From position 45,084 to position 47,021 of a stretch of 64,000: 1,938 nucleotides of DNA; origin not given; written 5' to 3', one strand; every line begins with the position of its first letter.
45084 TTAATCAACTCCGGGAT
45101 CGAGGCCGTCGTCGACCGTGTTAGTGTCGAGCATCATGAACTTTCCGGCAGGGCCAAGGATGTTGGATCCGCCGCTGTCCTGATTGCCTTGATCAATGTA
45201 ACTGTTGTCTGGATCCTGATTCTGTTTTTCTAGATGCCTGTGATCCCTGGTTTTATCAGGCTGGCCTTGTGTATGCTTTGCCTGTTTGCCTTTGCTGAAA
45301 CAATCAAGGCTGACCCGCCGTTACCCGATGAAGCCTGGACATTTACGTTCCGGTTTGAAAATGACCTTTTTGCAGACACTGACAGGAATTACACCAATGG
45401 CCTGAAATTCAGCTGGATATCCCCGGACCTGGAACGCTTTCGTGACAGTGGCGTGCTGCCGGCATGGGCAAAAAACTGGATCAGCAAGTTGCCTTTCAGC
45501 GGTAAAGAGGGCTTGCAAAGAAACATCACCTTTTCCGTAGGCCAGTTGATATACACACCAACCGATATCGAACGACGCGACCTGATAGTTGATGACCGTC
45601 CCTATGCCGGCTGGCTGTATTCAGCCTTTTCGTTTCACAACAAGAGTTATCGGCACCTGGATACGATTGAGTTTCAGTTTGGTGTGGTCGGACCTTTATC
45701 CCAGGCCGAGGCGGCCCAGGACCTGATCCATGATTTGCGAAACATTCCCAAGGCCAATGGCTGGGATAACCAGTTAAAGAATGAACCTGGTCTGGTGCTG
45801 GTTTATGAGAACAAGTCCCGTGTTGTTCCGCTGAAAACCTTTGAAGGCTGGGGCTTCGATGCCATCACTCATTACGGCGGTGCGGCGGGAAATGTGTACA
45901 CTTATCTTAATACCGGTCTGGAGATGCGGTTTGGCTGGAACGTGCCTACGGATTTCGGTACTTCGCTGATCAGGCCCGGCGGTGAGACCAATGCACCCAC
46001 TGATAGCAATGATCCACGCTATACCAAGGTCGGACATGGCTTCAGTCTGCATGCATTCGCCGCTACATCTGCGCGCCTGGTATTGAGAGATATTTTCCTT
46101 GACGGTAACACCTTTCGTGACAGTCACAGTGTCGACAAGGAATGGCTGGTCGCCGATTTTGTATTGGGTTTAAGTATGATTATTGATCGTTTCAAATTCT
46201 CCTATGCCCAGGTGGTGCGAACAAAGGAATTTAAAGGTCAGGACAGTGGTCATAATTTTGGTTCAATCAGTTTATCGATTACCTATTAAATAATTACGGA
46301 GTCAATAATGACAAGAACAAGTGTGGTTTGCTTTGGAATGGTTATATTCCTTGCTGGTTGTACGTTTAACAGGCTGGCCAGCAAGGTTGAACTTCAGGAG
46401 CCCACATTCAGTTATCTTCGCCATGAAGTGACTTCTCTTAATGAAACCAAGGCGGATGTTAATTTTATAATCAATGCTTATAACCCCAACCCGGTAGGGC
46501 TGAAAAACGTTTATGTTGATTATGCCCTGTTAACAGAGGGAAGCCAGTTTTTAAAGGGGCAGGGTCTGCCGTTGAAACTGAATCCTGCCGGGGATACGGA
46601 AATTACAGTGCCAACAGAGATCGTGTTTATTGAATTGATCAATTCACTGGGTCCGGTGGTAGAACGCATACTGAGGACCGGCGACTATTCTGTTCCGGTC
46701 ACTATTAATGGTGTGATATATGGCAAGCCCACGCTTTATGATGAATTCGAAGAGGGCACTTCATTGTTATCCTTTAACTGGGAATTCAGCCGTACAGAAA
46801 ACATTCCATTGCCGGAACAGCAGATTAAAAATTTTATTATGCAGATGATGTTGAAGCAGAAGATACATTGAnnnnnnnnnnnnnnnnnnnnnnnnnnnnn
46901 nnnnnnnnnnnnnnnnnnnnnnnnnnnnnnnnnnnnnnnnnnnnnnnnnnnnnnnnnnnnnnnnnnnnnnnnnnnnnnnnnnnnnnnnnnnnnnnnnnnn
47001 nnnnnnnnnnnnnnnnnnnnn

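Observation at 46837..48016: JAMM/MPN+ metalloprotease translationally coupled to MoeB-type E1, with no ubiquitin-like carrier gene nearby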

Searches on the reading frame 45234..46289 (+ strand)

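Call 3: search_protein_families(library=pfam, proteins=[window:45234-46289:+], max_evalue=0.01)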
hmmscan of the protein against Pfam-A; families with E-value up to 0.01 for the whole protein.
window:45234-46289:+ (351 aa): 1 family
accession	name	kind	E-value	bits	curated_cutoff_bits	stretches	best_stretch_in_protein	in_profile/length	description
PF09982.15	LpxR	-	1.7e-108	362.9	26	1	11-350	4-322/323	Outer membrane protein LpxR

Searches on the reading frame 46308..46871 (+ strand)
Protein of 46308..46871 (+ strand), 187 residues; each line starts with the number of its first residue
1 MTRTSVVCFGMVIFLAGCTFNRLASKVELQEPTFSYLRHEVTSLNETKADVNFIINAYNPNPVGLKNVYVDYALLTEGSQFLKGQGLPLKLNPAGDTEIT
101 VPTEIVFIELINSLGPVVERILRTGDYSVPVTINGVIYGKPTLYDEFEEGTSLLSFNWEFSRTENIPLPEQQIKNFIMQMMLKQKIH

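Call 3: search_protein_families(library=pfam, proteins=[window:46308-46871:+], max_evalue=0.01)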
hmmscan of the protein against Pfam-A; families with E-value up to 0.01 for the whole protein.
window:46308-46871:+ (187 aa): 1 family
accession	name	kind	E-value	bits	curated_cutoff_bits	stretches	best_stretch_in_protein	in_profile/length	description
PF03168.19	LEA_2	-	2.9e-05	24.9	25.4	1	56-134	3-81/98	Late embryogenesis abundant protein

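Call 4: search_protein_families(library=ncbifam, proteins=[window:46308-46871:+], max_evalue=0.01)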
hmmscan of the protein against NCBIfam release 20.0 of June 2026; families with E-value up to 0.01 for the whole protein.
window:46308-46871:+ (187 aa): 0 families
